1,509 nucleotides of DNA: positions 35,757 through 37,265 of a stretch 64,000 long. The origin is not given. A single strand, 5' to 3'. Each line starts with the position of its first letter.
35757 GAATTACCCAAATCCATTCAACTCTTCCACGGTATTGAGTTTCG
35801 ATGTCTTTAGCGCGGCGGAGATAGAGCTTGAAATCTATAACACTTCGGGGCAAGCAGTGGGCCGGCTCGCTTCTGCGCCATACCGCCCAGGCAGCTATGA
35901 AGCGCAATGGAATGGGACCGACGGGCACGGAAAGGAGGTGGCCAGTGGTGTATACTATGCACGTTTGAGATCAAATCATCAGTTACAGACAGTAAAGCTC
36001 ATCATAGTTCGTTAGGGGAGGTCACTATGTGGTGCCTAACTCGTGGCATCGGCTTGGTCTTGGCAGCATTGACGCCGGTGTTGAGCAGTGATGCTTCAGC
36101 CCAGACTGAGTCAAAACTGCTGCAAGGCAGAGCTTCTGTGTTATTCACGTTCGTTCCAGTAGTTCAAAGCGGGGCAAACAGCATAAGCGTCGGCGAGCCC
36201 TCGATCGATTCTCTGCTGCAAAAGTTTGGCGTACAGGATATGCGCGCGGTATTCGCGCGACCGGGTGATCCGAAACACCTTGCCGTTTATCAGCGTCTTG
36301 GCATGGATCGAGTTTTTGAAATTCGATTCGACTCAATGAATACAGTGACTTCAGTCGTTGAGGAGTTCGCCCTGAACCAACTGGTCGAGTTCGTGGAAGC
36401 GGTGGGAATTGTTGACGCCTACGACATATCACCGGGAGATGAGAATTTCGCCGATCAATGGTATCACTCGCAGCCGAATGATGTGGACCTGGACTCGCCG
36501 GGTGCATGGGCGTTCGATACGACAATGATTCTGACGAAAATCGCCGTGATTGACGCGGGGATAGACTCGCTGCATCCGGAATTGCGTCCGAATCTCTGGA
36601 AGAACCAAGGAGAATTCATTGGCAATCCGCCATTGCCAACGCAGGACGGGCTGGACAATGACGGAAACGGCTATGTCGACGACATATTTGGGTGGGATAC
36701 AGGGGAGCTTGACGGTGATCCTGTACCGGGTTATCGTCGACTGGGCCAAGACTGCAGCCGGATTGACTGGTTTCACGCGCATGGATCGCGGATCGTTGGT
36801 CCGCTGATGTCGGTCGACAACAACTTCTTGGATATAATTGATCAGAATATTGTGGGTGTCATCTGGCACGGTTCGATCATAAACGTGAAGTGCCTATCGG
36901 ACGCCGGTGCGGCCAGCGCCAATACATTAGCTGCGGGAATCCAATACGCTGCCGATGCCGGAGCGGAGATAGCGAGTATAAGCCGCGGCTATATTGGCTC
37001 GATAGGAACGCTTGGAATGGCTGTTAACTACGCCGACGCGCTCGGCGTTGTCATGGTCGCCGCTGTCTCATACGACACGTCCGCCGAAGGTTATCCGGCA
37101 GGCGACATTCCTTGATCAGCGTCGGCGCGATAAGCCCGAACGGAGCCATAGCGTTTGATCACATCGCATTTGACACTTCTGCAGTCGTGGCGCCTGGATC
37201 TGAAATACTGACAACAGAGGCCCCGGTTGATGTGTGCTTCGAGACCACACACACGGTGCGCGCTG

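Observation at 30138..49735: Five Rex-type operators join the quinone-interacting module and the nanowire cluster into one putative regulon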

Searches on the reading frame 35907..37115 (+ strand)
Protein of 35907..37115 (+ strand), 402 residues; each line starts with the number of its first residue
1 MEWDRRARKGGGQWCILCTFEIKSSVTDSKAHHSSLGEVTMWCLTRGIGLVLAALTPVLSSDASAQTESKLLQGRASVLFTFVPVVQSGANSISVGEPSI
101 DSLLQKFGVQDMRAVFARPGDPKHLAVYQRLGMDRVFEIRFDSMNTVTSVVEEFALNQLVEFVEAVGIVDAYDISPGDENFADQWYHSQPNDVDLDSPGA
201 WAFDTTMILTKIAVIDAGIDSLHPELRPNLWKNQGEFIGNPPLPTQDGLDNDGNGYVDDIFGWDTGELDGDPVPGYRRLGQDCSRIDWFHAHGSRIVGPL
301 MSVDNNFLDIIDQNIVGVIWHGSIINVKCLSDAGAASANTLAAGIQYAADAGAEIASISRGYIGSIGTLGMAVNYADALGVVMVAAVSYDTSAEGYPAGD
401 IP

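Call 87: search_protein_families(library=pfam, proteins=[window:35907-37115:+], max_evalue=0.0001)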
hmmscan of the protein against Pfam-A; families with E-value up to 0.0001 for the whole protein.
window:35907-37115:+ (402 aa): 2 families
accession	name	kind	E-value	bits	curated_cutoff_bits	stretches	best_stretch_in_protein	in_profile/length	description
PF00082.27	Peptidase_S8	-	1.4e-11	44.7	21.8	1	210-387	4-151/288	Subtilase family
PF16361.10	Peptidase_S8_N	-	4.7e-08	34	30.5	1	90-172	24-102/142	N-terminal of Subtilase family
